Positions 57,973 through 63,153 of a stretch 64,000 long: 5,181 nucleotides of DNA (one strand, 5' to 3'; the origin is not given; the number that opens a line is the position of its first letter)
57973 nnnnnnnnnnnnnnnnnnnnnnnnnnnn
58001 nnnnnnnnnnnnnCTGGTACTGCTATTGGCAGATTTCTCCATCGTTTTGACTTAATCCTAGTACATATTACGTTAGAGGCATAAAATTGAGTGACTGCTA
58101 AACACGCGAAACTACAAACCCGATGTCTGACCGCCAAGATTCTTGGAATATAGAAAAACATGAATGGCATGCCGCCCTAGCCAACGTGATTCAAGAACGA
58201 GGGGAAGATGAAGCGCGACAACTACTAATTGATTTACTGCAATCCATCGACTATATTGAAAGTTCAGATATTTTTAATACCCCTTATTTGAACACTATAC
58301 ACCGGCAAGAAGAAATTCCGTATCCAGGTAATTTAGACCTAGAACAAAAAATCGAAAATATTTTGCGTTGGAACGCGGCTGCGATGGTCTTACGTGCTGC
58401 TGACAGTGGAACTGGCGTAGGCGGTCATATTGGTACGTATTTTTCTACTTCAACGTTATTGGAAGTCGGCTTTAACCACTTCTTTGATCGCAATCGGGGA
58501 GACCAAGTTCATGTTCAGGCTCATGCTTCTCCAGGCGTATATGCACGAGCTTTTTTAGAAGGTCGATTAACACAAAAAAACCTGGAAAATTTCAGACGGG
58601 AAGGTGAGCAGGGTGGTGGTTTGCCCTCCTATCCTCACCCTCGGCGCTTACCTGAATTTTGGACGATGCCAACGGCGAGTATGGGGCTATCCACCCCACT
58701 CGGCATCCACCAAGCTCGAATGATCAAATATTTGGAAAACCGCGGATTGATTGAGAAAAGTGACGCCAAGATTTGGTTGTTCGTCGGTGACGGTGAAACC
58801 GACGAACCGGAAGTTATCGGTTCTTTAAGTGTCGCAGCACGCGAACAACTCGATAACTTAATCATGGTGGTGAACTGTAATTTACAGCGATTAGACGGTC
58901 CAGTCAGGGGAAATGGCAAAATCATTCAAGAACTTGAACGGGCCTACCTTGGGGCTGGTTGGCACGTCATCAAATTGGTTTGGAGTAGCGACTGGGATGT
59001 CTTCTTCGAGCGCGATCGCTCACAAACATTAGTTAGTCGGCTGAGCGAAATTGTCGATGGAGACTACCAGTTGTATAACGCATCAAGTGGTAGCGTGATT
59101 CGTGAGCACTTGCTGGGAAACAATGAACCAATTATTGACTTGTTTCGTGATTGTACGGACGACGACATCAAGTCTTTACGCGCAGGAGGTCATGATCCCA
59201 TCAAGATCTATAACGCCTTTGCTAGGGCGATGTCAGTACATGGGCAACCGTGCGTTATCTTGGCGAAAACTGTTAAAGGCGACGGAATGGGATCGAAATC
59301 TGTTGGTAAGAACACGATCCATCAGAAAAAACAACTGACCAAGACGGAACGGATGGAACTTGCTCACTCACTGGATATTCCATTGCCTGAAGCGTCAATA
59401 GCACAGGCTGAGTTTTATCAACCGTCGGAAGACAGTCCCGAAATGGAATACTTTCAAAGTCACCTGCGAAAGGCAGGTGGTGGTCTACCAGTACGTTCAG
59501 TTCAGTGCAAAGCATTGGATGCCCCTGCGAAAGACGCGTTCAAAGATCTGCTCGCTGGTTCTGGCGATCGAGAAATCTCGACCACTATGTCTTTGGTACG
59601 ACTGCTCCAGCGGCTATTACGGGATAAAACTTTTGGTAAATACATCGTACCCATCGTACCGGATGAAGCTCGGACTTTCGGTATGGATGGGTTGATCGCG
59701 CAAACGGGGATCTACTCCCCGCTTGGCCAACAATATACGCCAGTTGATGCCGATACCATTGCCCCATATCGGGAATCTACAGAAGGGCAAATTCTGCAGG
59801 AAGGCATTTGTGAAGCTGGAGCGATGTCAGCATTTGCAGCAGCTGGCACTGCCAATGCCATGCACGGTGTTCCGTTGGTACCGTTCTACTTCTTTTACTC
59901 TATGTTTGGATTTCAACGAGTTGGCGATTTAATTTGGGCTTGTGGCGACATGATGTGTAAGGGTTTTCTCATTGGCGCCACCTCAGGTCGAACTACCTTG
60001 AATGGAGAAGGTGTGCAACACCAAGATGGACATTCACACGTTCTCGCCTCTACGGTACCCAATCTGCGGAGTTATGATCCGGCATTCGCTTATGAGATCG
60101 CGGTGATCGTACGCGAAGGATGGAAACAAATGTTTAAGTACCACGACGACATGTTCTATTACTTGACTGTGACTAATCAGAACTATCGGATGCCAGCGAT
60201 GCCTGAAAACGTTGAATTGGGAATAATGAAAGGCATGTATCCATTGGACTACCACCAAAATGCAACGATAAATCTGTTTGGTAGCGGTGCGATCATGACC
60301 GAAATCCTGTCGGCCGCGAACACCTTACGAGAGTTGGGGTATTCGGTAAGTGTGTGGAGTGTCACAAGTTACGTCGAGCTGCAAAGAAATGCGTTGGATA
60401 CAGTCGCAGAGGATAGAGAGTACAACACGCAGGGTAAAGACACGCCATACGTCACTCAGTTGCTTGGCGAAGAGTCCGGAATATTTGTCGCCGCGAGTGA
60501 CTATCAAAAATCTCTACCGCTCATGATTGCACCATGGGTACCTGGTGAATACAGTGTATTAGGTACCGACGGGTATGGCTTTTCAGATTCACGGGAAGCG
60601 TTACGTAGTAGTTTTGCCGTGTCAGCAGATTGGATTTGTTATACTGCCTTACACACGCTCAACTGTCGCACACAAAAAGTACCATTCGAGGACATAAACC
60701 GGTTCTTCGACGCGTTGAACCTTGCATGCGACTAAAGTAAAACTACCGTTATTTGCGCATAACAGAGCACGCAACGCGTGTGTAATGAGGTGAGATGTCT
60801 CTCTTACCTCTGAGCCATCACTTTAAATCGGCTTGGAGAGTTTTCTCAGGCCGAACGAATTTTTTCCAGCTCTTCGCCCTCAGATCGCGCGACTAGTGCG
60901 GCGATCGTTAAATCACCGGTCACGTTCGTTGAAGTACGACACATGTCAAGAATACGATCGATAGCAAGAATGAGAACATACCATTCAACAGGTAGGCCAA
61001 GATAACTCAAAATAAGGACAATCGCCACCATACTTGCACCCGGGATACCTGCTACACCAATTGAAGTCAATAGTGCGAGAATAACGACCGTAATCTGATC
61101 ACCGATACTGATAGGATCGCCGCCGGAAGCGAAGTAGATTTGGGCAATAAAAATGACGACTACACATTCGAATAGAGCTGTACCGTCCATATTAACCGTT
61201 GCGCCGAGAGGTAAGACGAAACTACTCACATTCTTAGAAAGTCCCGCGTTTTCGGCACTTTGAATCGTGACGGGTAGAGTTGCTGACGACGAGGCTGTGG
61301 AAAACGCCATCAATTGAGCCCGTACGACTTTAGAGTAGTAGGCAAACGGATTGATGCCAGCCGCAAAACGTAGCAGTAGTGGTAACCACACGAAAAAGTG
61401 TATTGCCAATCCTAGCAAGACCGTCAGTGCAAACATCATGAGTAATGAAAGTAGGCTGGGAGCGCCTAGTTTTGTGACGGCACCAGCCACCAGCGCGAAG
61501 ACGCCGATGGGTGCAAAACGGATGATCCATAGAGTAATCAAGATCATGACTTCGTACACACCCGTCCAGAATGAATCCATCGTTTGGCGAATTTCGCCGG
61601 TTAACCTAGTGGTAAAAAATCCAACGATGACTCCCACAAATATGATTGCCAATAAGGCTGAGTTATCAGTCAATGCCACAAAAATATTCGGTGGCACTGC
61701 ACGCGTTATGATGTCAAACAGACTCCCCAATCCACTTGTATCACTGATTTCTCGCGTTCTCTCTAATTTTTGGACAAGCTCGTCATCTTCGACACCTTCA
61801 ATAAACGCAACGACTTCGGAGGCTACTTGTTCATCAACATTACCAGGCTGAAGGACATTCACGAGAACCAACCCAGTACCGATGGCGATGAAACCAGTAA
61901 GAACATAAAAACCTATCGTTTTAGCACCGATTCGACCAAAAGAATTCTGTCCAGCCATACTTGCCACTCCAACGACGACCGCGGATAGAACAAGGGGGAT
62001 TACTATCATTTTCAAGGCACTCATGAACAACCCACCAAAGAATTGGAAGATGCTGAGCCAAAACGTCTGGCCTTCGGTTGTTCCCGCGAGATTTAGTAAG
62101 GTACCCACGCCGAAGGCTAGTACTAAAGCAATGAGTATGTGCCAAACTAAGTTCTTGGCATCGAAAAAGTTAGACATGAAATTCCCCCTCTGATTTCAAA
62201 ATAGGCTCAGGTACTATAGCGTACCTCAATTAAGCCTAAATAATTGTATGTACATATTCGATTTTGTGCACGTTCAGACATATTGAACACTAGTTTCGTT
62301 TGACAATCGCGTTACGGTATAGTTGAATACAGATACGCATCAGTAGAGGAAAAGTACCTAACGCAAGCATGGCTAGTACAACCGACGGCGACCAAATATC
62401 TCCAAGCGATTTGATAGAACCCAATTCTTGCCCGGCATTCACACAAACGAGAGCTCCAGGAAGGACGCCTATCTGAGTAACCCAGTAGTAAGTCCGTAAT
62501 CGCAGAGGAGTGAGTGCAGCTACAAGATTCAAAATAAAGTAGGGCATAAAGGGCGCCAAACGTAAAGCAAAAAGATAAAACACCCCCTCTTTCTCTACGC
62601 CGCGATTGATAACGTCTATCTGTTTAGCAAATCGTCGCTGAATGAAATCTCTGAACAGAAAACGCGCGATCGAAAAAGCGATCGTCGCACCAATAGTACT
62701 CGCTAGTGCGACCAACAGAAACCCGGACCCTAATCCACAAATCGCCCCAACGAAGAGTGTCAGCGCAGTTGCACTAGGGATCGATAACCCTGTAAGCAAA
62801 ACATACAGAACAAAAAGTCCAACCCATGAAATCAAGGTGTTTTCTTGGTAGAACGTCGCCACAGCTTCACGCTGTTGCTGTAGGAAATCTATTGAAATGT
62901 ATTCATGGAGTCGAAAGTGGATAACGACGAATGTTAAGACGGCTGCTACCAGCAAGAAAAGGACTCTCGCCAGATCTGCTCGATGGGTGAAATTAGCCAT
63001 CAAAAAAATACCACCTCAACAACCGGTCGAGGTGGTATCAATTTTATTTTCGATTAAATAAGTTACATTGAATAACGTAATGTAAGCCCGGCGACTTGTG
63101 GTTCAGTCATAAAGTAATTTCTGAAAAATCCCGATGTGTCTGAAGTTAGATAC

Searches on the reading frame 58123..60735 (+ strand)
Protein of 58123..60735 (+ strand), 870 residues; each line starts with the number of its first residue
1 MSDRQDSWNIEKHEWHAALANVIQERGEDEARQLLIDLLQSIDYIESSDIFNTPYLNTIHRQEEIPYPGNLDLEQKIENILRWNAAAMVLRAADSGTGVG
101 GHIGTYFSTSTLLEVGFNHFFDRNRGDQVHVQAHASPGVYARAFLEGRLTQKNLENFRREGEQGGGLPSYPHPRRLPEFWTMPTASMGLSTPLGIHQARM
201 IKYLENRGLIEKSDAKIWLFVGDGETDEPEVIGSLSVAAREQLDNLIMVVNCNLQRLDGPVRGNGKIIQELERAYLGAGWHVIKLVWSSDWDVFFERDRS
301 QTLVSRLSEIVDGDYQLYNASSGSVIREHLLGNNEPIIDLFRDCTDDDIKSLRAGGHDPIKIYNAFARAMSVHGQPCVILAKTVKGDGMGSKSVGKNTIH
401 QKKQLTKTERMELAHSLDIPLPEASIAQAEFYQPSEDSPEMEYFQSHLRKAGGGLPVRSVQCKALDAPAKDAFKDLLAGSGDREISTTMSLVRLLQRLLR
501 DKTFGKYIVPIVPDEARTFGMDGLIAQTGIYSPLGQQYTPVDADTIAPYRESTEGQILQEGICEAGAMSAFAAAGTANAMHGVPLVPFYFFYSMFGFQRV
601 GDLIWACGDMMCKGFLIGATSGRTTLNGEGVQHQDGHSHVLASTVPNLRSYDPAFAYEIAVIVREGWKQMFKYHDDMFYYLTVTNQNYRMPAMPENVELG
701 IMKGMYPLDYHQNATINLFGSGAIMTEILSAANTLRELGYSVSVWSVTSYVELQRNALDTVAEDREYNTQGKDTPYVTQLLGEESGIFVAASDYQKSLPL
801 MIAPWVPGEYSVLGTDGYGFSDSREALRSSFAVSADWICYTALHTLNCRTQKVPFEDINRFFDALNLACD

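Call 32: search_protein_families(library=pfam, proteins=[window:58123-60735:+], max_evalue=0.00001)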
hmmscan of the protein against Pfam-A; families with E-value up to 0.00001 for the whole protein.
window:58123-60735:+ (870 aa): 3 families
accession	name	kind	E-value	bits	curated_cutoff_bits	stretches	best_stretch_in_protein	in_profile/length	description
PF17831.6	PDH_E1_M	-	2e-93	312.4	23.2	1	472-691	10-229/229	Pyruvate dehydrogenase E1 component middle domain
PF22613.1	Transketolase_C_1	-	2.4e-16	60.4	27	1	704-833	1-112/113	Transketolase-like TK C-terminal domain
PF00456.26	Transketolase_N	-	1.4e-12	47.7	22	1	119-286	51-214/334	Transketolase, thiamine diphosphate binding domain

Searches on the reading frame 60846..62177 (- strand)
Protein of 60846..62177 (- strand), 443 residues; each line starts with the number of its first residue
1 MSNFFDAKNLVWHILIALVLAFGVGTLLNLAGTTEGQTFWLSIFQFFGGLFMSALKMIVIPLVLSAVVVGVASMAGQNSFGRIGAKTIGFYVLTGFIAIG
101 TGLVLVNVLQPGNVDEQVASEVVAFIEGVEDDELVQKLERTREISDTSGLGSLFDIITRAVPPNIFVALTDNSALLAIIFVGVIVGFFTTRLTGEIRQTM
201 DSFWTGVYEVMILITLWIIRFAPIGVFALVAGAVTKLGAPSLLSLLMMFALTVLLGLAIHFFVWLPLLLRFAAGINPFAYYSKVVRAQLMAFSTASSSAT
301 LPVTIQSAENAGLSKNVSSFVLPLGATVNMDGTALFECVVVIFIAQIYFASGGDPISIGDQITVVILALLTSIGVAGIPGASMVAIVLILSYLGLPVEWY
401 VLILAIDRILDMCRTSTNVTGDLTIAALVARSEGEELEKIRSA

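Call 32: search_protein_families(library=pfam, proteins=[window:60846-62177:-], max_evalue=0.00001)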
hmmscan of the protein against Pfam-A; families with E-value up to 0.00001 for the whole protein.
window:60846-62177:- (443 aa): 1 family
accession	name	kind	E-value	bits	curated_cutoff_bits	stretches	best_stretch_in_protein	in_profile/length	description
PF00375.23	SDF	-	5.5e-107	358.6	27.9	1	10-431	1-386/387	Sodium:dicarboxylate symporter family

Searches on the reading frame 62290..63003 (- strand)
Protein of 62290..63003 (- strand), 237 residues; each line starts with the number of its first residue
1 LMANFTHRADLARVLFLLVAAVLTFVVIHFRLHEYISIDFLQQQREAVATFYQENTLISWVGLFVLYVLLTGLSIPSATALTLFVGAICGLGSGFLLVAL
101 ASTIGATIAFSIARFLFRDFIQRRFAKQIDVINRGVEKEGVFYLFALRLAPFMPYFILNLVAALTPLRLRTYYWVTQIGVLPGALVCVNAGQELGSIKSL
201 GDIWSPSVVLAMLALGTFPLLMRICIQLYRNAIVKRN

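Call 32: search_protein_families(library=pfam, proteins=[window:62290-63003:-], max_evalue=0.00001)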
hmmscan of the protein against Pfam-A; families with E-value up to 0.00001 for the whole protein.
window:62290-63003:- (237 aa): 1 family
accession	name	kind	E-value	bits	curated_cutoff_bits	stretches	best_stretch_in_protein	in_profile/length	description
PF09335.16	VTT_dom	-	1.7e-22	80.6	33.9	1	78-192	3-122/123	VTT domain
